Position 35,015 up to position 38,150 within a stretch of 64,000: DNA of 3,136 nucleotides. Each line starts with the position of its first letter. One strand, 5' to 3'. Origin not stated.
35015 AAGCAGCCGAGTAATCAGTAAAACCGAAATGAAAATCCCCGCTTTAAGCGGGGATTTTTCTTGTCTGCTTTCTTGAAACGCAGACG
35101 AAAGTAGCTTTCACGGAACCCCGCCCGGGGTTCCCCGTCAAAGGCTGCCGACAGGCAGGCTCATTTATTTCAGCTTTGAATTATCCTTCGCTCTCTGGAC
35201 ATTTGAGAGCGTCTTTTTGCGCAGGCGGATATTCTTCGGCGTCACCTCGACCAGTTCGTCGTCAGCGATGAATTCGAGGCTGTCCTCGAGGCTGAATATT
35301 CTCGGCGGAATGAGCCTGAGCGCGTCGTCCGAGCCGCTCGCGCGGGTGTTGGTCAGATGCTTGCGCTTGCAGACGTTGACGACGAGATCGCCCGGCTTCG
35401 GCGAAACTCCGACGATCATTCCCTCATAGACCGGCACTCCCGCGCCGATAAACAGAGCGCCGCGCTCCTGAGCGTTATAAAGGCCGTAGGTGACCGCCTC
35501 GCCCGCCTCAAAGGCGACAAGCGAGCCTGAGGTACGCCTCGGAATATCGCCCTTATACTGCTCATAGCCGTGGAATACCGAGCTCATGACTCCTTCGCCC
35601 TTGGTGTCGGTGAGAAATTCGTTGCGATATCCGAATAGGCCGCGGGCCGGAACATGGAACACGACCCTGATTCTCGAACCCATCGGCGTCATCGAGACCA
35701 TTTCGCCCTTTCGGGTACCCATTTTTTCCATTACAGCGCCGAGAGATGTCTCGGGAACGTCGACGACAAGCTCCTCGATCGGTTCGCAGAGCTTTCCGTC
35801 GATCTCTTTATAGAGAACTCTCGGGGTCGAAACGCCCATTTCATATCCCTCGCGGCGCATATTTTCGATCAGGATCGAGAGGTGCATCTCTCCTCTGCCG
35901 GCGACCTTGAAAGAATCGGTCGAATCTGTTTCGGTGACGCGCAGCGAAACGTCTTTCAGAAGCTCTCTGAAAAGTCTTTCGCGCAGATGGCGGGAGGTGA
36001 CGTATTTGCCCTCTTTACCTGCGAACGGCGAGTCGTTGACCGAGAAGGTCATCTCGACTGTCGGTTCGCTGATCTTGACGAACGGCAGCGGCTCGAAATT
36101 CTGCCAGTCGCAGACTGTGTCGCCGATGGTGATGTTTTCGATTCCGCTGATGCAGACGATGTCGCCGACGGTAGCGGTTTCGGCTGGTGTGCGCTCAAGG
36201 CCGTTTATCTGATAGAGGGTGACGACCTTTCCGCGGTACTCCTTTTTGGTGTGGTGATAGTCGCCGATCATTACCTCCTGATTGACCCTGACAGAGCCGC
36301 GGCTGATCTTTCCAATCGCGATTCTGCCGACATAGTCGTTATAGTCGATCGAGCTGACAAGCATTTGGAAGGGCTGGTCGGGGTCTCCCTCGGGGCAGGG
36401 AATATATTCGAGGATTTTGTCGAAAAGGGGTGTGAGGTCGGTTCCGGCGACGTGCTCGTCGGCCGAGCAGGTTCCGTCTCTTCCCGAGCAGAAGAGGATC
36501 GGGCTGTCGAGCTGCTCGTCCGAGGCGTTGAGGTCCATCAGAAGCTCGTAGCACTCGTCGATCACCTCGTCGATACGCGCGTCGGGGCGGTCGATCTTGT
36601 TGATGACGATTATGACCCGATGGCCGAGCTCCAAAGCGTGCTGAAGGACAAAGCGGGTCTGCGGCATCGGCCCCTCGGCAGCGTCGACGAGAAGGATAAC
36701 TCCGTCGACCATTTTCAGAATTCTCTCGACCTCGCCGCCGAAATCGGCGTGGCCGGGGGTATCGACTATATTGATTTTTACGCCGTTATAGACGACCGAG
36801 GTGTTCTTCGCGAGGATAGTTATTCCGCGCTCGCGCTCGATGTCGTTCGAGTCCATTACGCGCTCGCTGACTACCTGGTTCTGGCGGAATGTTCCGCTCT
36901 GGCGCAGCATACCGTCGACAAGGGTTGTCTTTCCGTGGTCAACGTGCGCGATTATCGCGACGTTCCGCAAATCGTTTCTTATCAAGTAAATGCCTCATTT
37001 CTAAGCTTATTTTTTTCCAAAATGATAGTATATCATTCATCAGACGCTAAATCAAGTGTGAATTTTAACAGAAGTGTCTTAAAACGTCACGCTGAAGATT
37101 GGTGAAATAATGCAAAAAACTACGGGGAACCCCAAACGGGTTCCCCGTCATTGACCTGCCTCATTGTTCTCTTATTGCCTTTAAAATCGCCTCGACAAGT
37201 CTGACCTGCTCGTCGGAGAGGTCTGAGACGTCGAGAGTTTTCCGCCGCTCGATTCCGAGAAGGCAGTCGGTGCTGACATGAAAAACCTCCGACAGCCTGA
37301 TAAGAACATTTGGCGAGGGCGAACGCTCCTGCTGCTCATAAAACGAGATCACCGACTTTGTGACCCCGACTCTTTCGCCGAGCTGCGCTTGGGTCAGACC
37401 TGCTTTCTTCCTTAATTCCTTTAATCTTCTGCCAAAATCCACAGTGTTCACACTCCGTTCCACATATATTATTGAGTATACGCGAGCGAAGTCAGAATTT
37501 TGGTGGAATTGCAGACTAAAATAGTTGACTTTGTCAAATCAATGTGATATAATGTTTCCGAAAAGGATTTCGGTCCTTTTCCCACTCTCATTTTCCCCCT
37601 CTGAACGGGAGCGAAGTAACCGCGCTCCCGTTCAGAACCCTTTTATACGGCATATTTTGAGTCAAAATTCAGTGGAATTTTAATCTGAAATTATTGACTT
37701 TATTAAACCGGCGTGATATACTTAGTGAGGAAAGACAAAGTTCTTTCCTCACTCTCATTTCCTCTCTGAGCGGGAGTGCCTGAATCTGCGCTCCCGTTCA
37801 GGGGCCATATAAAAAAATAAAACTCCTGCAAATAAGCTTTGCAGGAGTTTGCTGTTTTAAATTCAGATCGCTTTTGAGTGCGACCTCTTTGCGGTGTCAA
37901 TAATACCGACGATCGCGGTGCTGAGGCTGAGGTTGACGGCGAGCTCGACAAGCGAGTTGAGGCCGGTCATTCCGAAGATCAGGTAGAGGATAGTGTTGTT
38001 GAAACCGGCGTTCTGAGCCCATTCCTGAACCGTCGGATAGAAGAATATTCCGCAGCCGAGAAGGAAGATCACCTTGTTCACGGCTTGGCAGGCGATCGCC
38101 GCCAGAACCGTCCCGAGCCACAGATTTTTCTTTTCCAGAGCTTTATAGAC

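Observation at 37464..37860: Tandem pair of promoter-driven, structured, CU-rich small-RNA candidates next to an XRE regulator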

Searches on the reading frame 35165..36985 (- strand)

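Call 8: search_protein_families(library=pfam, proteins=[window:35165-36985:-])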
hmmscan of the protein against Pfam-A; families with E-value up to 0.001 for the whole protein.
window:35165-36985:- (606 aa): 7 families
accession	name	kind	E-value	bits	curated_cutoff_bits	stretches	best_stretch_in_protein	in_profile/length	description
PF00009.33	GTP_EFTU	-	9.1e-56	188.9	26.5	1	5-196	2-187/188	Elongation factor Tu GTP binding domain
PF21018.2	BipA_C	-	2.8e-45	153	23.8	1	487-594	2-109/110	TypA/BipA C-terminal domain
PF00679.30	EFG_C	-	2.5e-24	85.6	27.9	1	398-483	1-87/89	Elongation factor G C-terminus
PF03144.31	GTP_EFTU_D2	-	2.6e-12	47.4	30.3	1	220-292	1-73/73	Elongation factor Tu domain 2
PF22042.2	EF-G_D2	-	3e-10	40.5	27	1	205-293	1-83/84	Elongation factor G domain 2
PF01926.29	MMR_HSR1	-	3.1e-06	27.7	21.9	1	9-130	2-113/113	50S ribosome-binding GTPase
PF14492.12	EFG_III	-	3.1e-05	24.4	27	1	333-379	20-66/75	Elongation Factor G, domain III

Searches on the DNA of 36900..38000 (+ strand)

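Call 4: search_rna_families(source=window, start=36900, end=38000, threshold=evalue, max_evalue=10, show_alignments=3)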
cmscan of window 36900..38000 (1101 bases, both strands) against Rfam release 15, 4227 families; matches with E-value up to 10: 14.
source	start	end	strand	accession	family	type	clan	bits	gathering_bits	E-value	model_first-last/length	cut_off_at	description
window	37811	37881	-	RF02371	PyrG_leader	Cis-reg; leader;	-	27.8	65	0.26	1-78/78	no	PyrG leader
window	37811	37915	-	RF01772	rnk_pseudo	Cis-reg; leader;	-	21.3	55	0.65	1-108/108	no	Pseudomonas rnk leader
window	37242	37297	+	RF03044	Proteo-phage-1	Gene; sRNA;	-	19.2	42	1.1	1-82/82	no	Proteo-phage-1 RNA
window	36995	37148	-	RF02527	SSRC38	Gene; sRNA;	-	18.1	80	1.9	1-166/166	no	Streptococcus sRNA SSRC38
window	37818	37917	-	RF04315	manA-II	Cis-reg;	-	17.9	100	3.2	1-147/147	no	manA_II ncRNA motif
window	37702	37852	+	RF04315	manA-II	Cis-reg;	-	16.5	100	6.2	1-147/147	no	manA_II ncRNA motif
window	37597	37637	-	RF04118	MIR9481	Gene; miRNA;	-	16.1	130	3.6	1-135/135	no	MIR9481 microRNA precursor family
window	37812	37858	+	RF03908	MIR6459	Gene; miRNA;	-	15.2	100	6.3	1-87/87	no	MIR6459 microRNA precursor family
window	37818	37851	+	RF00791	mir-357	Gene; miRNA;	-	14.9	49.4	8.9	1-72/72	no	mir-357 microRNA precursor family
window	37749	37855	+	RF02837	anti-hemB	Gene; sRNA;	-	14.4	49.5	2.2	1-81/81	no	Burkholderia RNA 7 (anti-hemB)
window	37600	37673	+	RF01730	Termite-leu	Cis-reg;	-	14.4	51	6.8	1-78/78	no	Termite-leu RNA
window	37493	37581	+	RF01828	SprD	Gene; sRNA;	-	14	100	4.7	1-142/142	no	Small pathogenicity island RNA D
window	36959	37038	+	RF02181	ST7-AS2_1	Gene; lncRNA;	-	13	80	9.9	1-72/72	no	ST7 antisense RNA 2 conserved region 1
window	37807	37846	+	RF04178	BTnc005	Gene; sRNA;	-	12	174.8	7.5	159-200/205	no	Bacteroides sRNA BTnc005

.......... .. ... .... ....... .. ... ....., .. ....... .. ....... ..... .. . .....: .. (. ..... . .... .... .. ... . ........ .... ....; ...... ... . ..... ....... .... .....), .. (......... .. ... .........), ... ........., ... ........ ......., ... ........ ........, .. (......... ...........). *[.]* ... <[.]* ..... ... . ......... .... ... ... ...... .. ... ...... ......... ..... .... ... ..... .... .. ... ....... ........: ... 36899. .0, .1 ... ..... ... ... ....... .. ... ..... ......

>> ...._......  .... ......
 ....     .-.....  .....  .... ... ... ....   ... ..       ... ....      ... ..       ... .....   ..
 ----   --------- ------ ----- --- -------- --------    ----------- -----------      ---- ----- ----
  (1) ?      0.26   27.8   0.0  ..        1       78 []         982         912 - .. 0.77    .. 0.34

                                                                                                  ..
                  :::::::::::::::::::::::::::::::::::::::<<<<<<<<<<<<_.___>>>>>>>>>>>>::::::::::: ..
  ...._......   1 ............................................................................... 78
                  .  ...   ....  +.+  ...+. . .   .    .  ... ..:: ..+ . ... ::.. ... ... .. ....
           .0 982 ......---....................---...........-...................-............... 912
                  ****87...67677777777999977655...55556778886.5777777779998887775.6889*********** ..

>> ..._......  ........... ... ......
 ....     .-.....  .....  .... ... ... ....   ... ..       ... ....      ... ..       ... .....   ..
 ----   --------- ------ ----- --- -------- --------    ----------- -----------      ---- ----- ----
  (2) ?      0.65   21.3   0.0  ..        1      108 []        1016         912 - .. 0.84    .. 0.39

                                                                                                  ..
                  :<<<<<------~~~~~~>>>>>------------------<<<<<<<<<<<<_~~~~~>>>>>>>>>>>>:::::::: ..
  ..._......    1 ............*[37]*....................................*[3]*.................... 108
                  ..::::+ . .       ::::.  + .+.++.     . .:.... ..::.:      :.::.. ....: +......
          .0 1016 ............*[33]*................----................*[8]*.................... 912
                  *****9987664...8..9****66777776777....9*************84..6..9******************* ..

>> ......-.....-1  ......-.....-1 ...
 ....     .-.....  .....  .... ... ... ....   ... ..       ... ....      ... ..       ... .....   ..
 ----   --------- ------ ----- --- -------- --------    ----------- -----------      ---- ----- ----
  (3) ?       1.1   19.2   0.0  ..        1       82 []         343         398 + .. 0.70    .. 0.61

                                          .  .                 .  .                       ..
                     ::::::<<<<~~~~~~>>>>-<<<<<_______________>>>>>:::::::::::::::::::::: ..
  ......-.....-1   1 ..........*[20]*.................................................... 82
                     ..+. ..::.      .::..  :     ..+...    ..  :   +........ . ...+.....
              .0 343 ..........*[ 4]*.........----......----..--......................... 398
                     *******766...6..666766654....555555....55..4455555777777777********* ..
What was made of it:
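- On Any curated Rfam family (including csRNA, LhrC, RsaE, C4 and phage sRNAs): The two best (PyrG_leader, rnk_pseudo) rest on the terminator hairpin; the rest are scattered chance-level matches (call 4).
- Closest known: LhrC1-5 of Listeria monocytogenes. Different: No Rfam hit to LhrC or RsaE models (call 4).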

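Call 10: search_dna_similar(query=window:37464-37860:+, collection=phages, mode=distant)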
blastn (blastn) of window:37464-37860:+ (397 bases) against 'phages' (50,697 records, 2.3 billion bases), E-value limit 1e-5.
No match.

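Call 11: search_dna_similar(query=window:37464-37860:+, collection=plasmids, mode=distant)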
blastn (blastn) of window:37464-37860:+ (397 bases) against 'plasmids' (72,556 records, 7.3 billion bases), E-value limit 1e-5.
No match.
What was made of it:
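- Tried and rejected: blastn of the segment against phage and plasmid collections gave no match (calls 10, 11).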

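Call 36: search_rna_families(sources=[L001, L002, L081, L168, L170, L177, L178], threshold=evalue, max_evalue=0.1)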
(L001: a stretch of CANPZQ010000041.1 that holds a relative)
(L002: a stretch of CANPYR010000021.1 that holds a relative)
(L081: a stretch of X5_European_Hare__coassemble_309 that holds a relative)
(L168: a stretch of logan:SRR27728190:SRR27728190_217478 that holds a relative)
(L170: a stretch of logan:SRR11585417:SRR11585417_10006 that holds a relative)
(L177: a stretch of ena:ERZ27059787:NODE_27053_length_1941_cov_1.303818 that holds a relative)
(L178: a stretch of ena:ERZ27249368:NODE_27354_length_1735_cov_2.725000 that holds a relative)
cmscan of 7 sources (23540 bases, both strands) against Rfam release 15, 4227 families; matches with E-value up to 0.1: 0.
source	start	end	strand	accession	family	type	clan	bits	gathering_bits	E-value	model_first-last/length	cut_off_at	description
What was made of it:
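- On Any curated Rfam family (including csRNA, LhrC, RsaE, C4 and phage sRNAs): No hit at E <= 0.1 in seven related loci (call 36).
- Closest known: Streptococcal csRNAs. Different: No sequence or covariance-model similarity (no Rfam hit, calls 4, 36).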
